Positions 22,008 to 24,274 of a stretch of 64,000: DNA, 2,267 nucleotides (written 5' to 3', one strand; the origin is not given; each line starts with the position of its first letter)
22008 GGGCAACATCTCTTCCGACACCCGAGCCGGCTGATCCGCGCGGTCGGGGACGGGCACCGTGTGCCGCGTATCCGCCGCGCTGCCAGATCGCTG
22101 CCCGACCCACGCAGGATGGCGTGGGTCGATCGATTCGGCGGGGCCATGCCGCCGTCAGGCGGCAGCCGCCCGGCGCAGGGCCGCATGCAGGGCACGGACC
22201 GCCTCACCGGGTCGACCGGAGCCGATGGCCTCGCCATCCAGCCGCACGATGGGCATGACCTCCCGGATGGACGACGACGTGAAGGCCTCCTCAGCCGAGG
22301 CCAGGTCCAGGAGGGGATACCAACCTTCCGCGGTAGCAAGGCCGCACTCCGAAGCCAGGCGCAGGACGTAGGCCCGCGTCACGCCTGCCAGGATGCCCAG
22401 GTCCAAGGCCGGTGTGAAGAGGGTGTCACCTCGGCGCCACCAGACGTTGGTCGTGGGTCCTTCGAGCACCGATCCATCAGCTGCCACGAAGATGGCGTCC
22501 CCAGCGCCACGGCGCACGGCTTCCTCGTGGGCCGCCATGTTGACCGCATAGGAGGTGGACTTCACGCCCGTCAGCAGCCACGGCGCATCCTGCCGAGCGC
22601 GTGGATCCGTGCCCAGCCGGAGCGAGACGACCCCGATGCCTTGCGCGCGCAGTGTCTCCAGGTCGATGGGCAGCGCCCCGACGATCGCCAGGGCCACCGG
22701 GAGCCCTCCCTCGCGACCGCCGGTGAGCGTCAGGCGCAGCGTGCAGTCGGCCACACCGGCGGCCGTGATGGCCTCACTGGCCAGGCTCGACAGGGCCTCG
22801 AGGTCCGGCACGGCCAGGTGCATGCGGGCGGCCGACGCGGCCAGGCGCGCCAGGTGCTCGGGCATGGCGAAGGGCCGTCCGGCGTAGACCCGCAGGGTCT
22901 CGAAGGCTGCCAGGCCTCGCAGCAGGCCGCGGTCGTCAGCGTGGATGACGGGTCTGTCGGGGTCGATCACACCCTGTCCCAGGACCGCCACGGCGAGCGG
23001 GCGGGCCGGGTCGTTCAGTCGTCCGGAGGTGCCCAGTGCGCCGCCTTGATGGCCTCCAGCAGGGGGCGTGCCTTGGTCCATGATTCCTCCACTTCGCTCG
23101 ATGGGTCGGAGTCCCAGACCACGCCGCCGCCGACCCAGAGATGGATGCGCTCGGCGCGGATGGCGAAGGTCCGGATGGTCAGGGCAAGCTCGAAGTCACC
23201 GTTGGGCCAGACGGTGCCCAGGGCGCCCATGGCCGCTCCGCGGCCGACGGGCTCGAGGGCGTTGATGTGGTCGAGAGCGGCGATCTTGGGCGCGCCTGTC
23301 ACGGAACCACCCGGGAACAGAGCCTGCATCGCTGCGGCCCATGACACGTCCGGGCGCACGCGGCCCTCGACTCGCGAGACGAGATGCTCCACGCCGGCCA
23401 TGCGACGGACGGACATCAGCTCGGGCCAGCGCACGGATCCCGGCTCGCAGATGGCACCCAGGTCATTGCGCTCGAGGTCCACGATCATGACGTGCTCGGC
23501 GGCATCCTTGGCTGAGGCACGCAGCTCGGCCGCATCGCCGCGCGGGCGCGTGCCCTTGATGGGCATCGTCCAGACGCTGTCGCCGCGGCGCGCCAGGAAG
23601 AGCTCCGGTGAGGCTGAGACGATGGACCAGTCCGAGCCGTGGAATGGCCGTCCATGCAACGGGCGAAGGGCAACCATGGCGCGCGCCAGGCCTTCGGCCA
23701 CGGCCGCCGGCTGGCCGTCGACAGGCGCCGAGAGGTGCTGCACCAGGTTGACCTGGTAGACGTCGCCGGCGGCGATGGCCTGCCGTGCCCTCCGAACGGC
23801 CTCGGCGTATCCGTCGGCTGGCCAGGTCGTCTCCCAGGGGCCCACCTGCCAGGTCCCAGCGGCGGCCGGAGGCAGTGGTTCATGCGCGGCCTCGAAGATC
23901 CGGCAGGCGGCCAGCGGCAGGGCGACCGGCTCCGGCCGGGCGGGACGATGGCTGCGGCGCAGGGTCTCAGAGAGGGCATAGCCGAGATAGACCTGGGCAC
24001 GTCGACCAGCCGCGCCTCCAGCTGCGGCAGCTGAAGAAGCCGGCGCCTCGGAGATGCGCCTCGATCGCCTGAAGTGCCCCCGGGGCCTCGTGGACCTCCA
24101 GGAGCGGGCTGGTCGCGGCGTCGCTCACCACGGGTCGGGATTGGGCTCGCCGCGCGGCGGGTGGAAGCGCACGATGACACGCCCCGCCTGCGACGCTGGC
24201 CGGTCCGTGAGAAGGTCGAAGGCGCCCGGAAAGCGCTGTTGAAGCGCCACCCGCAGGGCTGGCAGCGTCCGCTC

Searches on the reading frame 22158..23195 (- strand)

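Call 71: search_protein_families(library=pfam, proteins=[window:22158-23195:-], max_evalue=0.00001)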
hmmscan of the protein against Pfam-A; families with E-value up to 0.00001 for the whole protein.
window:22158-23195:- (346 aa): 1 family
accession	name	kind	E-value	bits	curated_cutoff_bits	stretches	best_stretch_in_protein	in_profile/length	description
PF01063.24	Aminotran_4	-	9.2e-54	183.1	28.5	1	97-318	2-222/223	Amino-transferase class IV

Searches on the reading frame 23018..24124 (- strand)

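Call 71: search_protein_families(library=pfam, proteins=[window:23018-24124:-], max_evalue=0.00001)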
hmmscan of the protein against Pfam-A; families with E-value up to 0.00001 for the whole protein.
window:23018-24124:- (369 aa): 1 family
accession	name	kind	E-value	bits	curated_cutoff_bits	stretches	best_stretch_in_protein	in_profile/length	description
PF00425.24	Chorismate_bind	-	1.7e-69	234.7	27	1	104-351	3-257/257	chorismate binding enzyme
